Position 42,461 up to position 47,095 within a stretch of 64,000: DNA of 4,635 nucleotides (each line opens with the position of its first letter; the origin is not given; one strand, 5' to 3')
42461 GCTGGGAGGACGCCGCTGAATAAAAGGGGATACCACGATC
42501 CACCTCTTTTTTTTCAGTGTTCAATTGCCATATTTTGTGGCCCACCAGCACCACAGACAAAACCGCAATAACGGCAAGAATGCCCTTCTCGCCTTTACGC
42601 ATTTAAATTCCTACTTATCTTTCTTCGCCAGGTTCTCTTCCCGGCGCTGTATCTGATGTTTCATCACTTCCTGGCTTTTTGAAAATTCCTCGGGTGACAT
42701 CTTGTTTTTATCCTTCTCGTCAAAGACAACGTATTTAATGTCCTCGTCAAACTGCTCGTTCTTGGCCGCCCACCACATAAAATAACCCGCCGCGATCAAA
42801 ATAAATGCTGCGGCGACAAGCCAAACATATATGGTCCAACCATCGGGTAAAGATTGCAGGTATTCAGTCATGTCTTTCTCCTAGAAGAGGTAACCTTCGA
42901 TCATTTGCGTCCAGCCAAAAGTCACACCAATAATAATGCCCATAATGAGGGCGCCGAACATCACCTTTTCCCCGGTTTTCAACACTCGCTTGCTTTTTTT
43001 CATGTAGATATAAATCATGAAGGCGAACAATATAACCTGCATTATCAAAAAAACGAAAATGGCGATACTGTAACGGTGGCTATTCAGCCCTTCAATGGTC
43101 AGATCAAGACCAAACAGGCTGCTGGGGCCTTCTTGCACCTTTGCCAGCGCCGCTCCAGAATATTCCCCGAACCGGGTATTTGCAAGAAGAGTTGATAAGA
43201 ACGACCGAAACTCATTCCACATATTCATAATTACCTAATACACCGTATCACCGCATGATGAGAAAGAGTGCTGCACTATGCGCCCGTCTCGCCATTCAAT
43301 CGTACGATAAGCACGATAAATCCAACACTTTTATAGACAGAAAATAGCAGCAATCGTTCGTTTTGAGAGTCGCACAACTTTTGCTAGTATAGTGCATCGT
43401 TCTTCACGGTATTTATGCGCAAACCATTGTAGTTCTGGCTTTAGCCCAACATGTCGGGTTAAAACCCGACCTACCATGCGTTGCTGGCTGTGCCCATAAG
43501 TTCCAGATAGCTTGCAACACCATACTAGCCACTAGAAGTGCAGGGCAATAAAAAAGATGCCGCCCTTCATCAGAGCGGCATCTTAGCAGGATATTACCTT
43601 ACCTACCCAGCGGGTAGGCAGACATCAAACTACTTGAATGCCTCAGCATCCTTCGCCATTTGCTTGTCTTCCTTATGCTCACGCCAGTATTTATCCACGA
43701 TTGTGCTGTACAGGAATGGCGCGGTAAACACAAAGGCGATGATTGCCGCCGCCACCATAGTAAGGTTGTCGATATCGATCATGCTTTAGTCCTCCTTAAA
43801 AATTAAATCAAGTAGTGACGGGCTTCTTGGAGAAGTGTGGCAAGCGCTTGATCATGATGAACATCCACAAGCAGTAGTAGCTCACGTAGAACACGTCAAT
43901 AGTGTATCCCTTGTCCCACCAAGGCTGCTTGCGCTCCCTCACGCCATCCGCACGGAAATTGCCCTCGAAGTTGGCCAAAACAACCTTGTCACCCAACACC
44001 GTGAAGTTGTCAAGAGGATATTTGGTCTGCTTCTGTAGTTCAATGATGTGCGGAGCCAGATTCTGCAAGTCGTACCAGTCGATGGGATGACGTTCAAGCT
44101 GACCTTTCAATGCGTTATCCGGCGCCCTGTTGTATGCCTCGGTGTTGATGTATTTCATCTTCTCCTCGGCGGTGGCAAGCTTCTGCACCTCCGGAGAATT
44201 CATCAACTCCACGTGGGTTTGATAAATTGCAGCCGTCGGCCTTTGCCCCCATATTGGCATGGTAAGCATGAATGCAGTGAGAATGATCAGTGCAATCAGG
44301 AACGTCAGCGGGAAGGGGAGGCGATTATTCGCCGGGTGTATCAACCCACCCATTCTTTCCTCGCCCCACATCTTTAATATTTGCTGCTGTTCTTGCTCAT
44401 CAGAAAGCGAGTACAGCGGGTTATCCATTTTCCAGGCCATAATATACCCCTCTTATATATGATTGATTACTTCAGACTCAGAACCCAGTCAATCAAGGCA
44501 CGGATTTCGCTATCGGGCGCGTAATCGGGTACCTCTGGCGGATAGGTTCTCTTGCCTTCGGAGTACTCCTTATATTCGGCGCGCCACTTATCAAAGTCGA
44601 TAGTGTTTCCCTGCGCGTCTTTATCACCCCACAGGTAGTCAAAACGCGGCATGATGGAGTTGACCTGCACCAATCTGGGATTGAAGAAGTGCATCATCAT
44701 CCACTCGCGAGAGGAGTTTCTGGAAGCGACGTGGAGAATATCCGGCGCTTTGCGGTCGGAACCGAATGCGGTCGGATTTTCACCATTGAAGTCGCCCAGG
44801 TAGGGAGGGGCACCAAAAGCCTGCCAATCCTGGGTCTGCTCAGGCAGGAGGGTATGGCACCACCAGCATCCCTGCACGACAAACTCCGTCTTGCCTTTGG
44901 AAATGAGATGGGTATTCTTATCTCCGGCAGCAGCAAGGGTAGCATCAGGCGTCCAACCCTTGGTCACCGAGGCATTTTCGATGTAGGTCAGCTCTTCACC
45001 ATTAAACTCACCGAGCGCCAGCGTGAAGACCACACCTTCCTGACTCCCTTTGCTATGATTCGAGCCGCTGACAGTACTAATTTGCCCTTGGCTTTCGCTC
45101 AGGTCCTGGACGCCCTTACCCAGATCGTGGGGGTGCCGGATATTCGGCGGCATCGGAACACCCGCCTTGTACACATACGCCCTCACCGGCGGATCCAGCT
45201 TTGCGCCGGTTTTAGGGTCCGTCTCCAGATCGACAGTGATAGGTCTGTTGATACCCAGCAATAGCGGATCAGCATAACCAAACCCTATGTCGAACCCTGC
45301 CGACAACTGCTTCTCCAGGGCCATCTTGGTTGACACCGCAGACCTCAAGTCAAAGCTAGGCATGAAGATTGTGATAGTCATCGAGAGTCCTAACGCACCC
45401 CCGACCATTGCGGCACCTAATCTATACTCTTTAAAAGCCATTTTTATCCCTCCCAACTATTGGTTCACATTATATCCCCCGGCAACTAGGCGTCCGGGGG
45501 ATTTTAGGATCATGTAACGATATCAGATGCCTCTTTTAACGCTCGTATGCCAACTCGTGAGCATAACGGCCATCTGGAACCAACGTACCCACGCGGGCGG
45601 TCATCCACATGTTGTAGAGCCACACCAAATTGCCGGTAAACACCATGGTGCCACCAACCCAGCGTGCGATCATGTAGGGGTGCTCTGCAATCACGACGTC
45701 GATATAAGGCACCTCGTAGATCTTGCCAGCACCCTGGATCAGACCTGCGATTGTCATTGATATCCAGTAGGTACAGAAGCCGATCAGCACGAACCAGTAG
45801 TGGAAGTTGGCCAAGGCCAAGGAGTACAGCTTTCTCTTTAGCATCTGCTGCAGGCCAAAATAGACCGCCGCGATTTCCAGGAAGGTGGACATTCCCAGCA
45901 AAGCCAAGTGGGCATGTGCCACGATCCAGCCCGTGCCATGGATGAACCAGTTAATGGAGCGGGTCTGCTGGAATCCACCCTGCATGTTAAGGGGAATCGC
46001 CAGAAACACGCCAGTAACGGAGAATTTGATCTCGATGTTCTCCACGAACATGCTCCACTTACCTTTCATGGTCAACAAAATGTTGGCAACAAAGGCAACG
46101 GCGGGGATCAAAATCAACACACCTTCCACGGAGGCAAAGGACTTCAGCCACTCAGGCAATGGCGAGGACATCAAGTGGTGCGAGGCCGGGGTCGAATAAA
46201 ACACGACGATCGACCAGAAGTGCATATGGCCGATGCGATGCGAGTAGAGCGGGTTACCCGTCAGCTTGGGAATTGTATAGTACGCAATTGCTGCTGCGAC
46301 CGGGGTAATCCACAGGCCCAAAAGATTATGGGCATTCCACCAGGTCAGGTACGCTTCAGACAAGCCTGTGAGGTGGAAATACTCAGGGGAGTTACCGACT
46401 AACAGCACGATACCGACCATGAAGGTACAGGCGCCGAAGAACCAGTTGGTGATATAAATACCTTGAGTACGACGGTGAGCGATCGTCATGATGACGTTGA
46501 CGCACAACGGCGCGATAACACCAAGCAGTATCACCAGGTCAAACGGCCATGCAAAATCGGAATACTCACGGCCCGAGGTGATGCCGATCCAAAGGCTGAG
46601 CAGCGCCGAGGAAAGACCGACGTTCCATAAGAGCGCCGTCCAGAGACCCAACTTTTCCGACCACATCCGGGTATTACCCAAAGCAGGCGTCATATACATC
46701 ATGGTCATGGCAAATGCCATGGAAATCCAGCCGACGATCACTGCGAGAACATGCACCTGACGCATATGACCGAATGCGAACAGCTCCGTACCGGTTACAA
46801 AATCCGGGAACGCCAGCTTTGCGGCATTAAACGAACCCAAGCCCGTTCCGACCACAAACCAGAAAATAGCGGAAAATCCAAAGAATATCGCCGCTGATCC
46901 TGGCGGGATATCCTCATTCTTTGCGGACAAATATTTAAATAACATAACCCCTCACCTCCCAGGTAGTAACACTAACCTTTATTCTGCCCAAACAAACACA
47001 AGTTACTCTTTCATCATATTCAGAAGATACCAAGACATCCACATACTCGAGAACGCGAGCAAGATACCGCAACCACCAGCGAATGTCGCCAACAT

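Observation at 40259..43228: Companion operon: CcoS-like peptide, second FixO-like cytochrome, polytopic membrane protein and membrane-anchored FGE/NirV-family protein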

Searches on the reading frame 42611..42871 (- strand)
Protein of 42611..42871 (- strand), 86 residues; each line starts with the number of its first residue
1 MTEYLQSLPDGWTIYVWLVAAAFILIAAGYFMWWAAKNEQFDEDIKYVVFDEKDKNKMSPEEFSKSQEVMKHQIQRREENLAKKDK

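Call 3: search_protein_families(library=pfam, proteins=[window:42611-42871:-], max_evalue=0.1)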
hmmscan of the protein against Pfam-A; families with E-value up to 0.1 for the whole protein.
window:42611-42871:- (86 aa): 3 families
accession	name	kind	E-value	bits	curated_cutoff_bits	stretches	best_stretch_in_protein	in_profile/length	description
PF03597.20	FixS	-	7.6e-05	22.8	23.1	1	14-43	3-32/44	Cytochrome oxidase maturation protein cbb3-type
PF04290.18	DctQ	-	0.033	14.5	28.3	1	6-42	55-92/132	Tripartite ATP-independent periplasmic transporters, DctQ component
PF12698.13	ABC2_membrane_3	-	0.078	12.5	31.6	1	13-69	2-58/347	ABC-2 family transporter protein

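Call 4: search_protein_families(library=ncbifam, proteins=[window:42611-42871:-], max_evalue=0.1)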
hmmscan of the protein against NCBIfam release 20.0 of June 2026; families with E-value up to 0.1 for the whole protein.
window:42611-42871:- (86 aa): 2 families
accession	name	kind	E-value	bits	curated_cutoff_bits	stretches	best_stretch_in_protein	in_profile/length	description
NF041534.1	rodZ_Strepcoccus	equivalog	0.018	14.3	375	1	15-71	109-167/275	cytoskeleton protein RodZ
TIGR00847.1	ccoS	equivalog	0.029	14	28.35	1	18-43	7-33/51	cbb3-type cytochrome oxidase assembly protein CcoS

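Call 50: search_protein_families(library=pfam, alignment_id=A2, max_evalue=0.01)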
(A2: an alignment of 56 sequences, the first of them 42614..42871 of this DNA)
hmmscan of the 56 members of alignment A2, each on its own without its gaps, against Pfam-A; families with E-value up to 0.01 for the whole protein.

A. member 1, window:42614-42871:- (86 aa): 1 family
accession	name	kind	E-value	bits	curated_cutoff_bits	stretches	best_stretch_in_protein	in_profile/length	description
PF03597.20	FixS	-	7.6e-05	22.8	23.1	1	14-43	3-32/44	Cytochrome oxidase maturation protein cbb3-type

B. families by the number of members that match (of 56 scanned): 7 families
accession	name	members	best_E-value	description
PF03597.20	FixS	52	1.3e-05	Cytochrome oxidase maturation protein cbb3-type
PF15956.11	DUF4760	1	0.0052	Domain of unknown function (DUF4760)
PF10812.13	DUF2561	1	0.0086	Protein of unknown function (DUF2561)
PF17542.7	RP853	1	0.0091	Uncharacterized RP853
PF14584.11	DUF4446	1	0.0093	Protein of unknown function (DUF4446)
PF16080.10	Phage_holin_2_3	1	0.0095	Bacteriophage holin family HP1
PF06518.16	DUF1104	1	0.0095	Protein of unknown function (DUF1104)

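Call 84: search_dna_similar(query=window:42614-42871:-, collection=plasmids, mode=protein, max_evalue=10, max_rows=25)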
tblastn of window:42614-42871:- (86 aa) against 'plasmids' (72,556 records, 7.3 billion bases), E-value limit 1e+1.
Records with a match: 2; places in all: 2; records where one place covers at least 80% of the query: 0.
Best place of each record, by identity: <60% 2.
By first word of the organism name: Aeromonas 1; Streptomyces 1.
By predicted mobility (MOB-suite, as given by PLSDB): non-mobilizable 1; mobilizable 1.
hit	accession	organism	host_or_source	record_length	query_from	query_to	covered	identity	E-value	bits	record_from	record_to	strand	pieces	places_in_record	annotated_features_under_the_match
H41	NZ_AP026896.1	Aeromonas caviae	Microbe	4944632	14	75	72%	30.8%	2e+0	34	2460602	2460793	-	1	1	none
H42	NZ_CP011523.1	Streptomyces sp. CFMR 7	-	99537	1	33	38%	36.1%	5e+0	32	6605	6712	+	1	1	fxsT: FxSxx-COOH system tetratricopeptide repeat protein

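Call 85: get_annotated_region(hit=H41, flank=5000)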
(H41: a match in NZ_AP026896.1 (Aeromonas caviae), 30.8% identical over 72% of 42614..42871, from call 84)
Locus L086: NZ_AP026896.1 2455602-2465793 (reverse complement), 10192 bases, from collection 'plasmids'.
description: Aeromonas caviae strain KAM479 plasmid pKAM479_3, complete sequence
organism: Aeromonas caviae (NCBI taxid 648)
taxonomy: Bacteria; Pseudomonadota; Gammaproteobacteria; Aeromonadales; Aeromonadaceae; Aeromonas; Aeromonas caviae
host: -; source: Microbe; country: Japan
typing (MOB-suite, as given by PLSDB): non-mobilizable
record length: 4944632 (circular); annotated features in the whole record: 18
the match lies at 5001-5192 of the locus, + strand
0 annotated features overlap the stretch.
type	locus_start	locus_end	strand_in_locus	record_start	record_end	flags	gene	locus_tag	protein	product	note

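Call 88: search_protein_families(library=pfam, proteins=[L086:4992-5195:+, L086:2339-4906:+, L086:1936-2421:+, L086:833-1819:+], max_evalue=0.001)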
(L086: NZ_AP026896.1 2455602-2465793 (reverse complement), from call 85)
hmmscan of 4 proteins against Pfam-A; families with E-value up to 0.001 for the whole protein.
L086:4992-5195:+ (68 aa): 1 family
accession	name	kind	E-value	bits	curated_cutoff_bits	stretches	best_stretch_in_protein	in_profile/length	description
PF03597.20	FixS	-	7.3e-19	67.7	23.1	1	2-45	1-44/44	Cytochrome oxidase maturation protein cbb3-type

L086:2339-4906:+ (856 aa): 5 families
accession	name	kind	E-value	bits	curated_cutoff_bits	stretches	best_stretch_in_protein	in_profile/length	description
PF00122.25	E1-E2_ATPase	-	1.1e-48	165.6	28.1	1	368-544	2-180/181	E1-E2 ATPase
PF12156.14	ATPase-cat_bd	-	1.1e-27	97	27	1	62-142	2-84/86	Putative metal-binding domain of cation transport ATPase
PF00702.32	Hydrolase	-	3.1e-24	86.9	26.4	1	564-765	4-190/191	haloacid dehalogenase-like hydrolase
PF00403.32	HMA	-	2.7e-10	40.9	24.8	1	155-214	2-61/62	Heavy-metal-associated domain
PF12710.13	HAD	-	1.7e-05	25.8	27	1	662-762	62-188/189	haloacid dehalogenase-like hydrolase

L086:1936-2421:+ (162 aa): 1 family
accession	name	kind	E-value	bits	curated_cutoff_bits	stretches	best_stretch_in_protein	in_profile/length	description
PF05751.16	FixH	-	5.9e-43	146.9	23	1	7-146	1-148/150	FixH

L086:833-1819:+ (329 aa): 3 families
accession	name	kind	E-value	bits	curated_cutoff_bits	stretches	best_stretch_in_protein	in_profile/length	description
PF13442.11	Cytochrome_CBB3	-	1e-23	83.9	27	2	156-230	2-68/68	Cytochrome C oxidase, cbb3-type, subunit III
PF14715.11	FixP_N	-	1.3e-18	66.8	24.9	1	37-83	2-48/48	N-terminal domain of cytochrome oxidase-cbb3, FixP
PF00034.26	Cytochrom_C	-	1.2e-14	55.8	21.3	2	160-232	4-88/90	Cytochrome c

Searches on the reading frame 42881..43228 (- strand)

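Call 3: search_protein_families(library=pfam, proteins=[window:42881-43228:-], max_evalue=0.1)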
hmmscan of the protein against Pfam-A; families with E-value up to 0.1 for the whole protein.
window:42881-43228:- (115 aa): 5 families
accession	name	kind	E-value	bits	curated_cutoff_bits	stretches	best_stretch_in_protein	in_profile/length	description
PF24838.2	8xMP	-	0.0023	18.2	30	1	50-113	15-73/136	Octameric membrane protein family (8xMP)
PF15183.11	MRAP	-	0.012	16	27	1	45-79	28-63/89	Melanocortin-2 receptor accessory protein family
PF17696.6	ALN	-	0.028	15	25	1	46-72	39-65/68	Another-regulin-like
PF12420.13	DUF3671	-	0.035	14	34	1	44-80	183-214/223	Fam-L, Fam-M like protein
PF17410.7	Stevor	-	0.047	13.7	25.4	1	52-81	235-263/275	Subtelomeric Variable Open Reading frame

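Call 4: search_protein_families(library=ncbifam, proteins=[window:42881-43228:-], max_evalue=0.1)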
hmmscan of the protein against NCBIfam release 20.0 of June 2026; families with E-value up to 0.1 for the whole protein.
window:42881-43228:- (115 aa): 1 family
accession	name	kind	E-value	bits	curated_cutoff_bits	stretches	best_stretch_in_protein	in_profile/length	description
TIGR01478.1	STEVOR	paralog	0.08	12.2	166.65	1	52-85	268-300/308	STEVOR family variant surface protein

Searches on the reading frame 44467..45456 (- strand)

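Call 3: search_protein_families(library=pfam, proteins=[window:44467-45456:-], max_evalue=0.1)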
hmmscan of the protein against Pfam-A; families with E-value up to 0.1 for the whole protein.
window:44467-45456:- (329 aa): 2 families
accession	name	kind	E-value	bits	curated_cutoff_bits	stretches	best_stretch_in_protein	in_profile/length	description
PF02433.20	FixO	-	3.1e-13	50.2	29.6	1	182-279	47-144/219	Cytochrome C oxidase, mono-heme subunit/FixO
PF00034.26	Cytochrom_C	-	0.0055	18.4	21.3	0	186-253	2-64/90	Cytochrome c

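Call 4: search_protein_families(library=ncbifam, proteins=[window:44467-45456:-], max_evalue=0.1)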
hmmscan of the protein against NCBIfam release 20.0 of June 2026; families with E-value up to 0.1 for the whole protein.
window:44467-45456:- (329 aa): 4 families
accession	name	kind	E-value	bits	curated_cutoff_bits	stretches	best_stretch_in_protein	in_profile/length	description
NF011055.0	PRK14487.1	subfamily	4.2e-13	49.3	218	1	182-284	53-154/212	cbb3-type cytochrome c oxidase subunit II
TIGR00781.1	ccoO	equivalog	5.7e-12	45.8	200.65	1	183-279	48-144/232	cytochrome-c oxidase, cbb3-type subunit II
NF011053.0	PRK14485.1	subfamily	8.6e-12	44.1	1080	1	182-279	536-633/716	putative bifunctional cbb3-type cytochrome c oxidase subunit I/II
NF011054.0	PRK14486.1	equivalog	5.5e-09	35.9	447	1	182-276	48-142/294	putative bifunctional cbb3-type cytochrome c oxidase subunit II/cytochrome c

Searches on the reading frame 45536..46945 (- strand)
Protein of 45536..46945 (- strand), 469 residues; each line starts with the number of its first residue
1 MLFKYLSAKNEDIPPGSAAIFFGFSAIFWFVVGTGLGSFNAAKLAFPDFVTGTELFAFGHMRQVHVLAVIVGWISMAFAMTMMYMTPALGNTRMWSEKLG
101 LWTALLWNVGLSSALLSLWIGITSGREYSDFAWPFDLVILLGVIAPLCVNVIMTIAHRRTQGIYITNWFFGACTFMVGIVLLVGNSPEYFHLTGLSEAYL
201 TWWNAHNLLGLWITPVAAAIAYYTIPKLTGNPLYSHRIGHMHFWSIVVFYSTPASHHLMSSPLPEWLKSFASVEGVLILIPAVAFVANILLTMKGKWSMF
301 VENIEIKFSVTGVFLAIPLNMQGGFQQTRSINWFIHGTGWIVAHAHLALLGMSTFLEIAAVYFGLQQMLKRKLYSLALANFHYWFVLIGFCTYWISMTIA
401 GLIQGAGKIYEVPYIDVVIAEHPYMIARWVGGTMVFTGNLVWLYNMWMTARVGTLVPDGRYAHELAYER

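Call 3: search_protein_families(library=pfam, proteins=[window:45536-46945:-], max_evalue=0.1)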
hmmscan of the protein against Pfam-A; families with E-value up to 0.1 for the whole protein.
window:45536-46945:- (469 aa): 1 family
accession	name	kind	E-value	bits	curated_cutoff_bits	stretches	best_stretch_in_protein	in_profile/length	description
PF00115.25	COX1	-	9.3e-74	249.3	34.8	1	18-434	2-436/436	Cytochrome C and Quinol oxidase polypeptide I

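Call 4: search_protein_families(library=ncbifam, proteins=[window:45536-46945:-], max_evalue=0.1)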
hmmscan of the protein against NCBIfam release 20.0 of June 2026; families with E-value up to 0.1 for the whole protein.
window:45536-46945:- (469 aa): 3 families
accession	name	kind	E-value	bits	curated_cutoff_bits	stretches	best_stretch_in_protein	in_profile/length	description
NF011053.0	PRK14485.1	subfamily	6.5e-72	242.8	1080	1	22-458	18-468/716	putative bifunctional cbb3-type cytochrome c oxidase subunit I/II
TIGR00780.1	ccoN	equivalog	3.6e-67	227.3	583.15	1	23-453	12-461/474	cytochrome-c oxidase, cbb3-type subunit I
TIGR02891.1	CtaD_CoxA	equivalog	9.9e-14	50.9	670.75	1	255-457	282-476/504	cytochrome c oxidase subunit I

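Call 8: find_related_loci(query=window:45536-46945:-, collection=genome_contigs, flank=10000)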
Query window:45536-46945:- (469 aa) in genome_contigs; peptide patterns used: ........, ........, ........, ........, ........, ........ (x = any residue, [..] = any of these).
373 stretches matched a pattern; 345 encode a relative of the query (tblastn E <= 1e-3); the best 80 are kept; 80 distinct loci.
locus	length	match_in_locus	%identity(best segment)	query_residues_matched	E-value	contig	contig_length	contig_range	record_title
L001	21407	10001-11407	99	1-469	0e+0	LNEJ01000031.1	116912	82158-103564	MAG: Gammaproteobacteria bacterium Ga0074134 Ga0074134_129.1, whole genome shotgun sequence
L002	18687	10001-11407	99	1-469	0e+0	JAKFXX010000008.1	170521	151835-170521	MAG: Gammaproteobacteria bacterium isolate ND4_Bin_8 ND4_0000003, whole genome shotgun sequence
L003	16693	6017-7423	93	1-469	0e+0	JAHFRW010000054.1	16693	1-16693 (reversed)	MAG: Gammaproteobacteria bacterium isolate nzgw583 NODE_972_length_16694_cov_6.255536, whole genome shotgun sequence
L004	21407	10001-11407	93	1-469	0e+0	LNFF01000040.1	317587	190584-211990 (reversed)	MAG: Gammaproteobacteria bacterium Ga0077554 Ga0077554_140.1, whole genome shotgun sequence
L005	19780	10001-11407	93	1-469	0e+0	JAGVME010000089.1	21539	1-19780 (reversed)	MAG: Gammaproteobacteria bacterium isolate SW_26 c_000000029438, whole genome shotgun sequence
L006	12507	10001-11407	93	1-469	0e+0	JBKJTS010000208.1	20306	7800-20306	MAG: Gammaproteobacteria bacterium isolate ant_bin.633 k117_5795159, whole genome shotgun sequence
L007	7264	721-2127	87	1-469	0e+0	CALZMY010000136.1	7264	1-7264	MAG: uncultured Gammaproteobacteria bacterium isolate FO_M_Gamma_031 genome assembly, contig: k127_68601, whole genome s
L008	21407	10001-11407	87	1-469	0e+0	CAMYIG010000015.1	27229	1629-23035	MAG: uncultured Gammaproteobacteria bacterium isolate FO_M_Gamma_032.1 genome assembly, contig: scaffold_1107, whole gen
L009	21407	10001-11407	87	1-469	0e+0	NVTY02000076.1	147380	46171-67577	MAG: Thiotrichaceae bacterium isolate NORP103 MHASMcontig_229280, whole genome shotgun sequence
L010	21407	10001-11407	87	1-469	0e+0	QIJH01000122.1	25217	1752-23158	MAG: Chromatiaceae bacterium isolate SZUA-76 Ga0063293_10006394, whole genome shotgun sequence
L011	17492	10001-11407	86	1-469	0e+0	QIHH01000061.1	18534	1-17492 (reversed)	MAG: Gammaproteobacteria bacterium isolate SZUA-128 Ga0063293_10002258, whole genome shotgun sequence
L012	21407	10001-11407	86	1-469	0e+0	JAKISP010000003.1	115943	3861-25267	MAG: Gammaproteobacteria bacterium isolate D96SM.bin.20 NODE_65_length_115943_cov_20.013072, whole genome shotgun sequen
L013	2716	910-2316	86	1-469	0e+0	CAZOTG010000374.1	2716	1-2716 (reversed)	MAG TPA_asm: uncultured Chromatiaceae bacterium isolate binchicken_co150_558 genome assembly, contig: NODE_140346_length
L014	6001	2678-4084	86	1-469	0e+0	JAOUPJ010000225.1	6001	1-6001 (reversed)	MAG: Gammaproteobacteria bacterium isolate 8_1_Oct_SF_Bin47 8_1_Oct_SF_Bin47_scaffold_15024_c1, whole genome shotgun seq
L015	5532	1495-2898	86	2-469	0e+0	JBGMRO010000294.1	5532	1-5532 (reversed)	MAG: Thiohalomonadales bacterium isolate N04_metabat2_bin.16 NODE_10479_length_5532_cov_5.577323, whole genome shotgun s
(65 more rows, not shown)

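Call 21: search_solved_structures(query=window:45536-46945:-, show_alignments=1, max_evalue=0.00001)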
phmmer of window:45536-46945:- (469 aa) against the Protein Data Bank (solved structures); distinct sequences matched with E-value up to 0.00001: 5.
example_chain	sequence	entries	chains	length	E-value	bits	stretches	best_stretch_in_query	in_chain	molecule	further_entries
3mk7_A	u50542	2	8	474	7.7e-62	213.2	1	22-452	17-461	Cytochrome c oxidase, cbb3-type, subunit N | Cbb3-type cytochrome c oxidase subunit CcoN1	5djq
9g6b_A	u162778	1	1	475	1.8e-59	205.3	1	22-453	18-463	cytochrome-c oxidase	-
8smr_E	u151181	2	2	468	1.4e-51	179.3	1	22-453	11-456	cytochrome-c oxidase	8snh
6xkw_n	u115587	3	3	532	1.5e-47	166.1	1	25-450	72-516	Cytochrome c oxidase, Cbb3-type, subunit I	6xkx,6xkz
9g83_t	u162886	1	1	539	2.8e-43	152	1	25-450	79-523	cytochrome-c oxidase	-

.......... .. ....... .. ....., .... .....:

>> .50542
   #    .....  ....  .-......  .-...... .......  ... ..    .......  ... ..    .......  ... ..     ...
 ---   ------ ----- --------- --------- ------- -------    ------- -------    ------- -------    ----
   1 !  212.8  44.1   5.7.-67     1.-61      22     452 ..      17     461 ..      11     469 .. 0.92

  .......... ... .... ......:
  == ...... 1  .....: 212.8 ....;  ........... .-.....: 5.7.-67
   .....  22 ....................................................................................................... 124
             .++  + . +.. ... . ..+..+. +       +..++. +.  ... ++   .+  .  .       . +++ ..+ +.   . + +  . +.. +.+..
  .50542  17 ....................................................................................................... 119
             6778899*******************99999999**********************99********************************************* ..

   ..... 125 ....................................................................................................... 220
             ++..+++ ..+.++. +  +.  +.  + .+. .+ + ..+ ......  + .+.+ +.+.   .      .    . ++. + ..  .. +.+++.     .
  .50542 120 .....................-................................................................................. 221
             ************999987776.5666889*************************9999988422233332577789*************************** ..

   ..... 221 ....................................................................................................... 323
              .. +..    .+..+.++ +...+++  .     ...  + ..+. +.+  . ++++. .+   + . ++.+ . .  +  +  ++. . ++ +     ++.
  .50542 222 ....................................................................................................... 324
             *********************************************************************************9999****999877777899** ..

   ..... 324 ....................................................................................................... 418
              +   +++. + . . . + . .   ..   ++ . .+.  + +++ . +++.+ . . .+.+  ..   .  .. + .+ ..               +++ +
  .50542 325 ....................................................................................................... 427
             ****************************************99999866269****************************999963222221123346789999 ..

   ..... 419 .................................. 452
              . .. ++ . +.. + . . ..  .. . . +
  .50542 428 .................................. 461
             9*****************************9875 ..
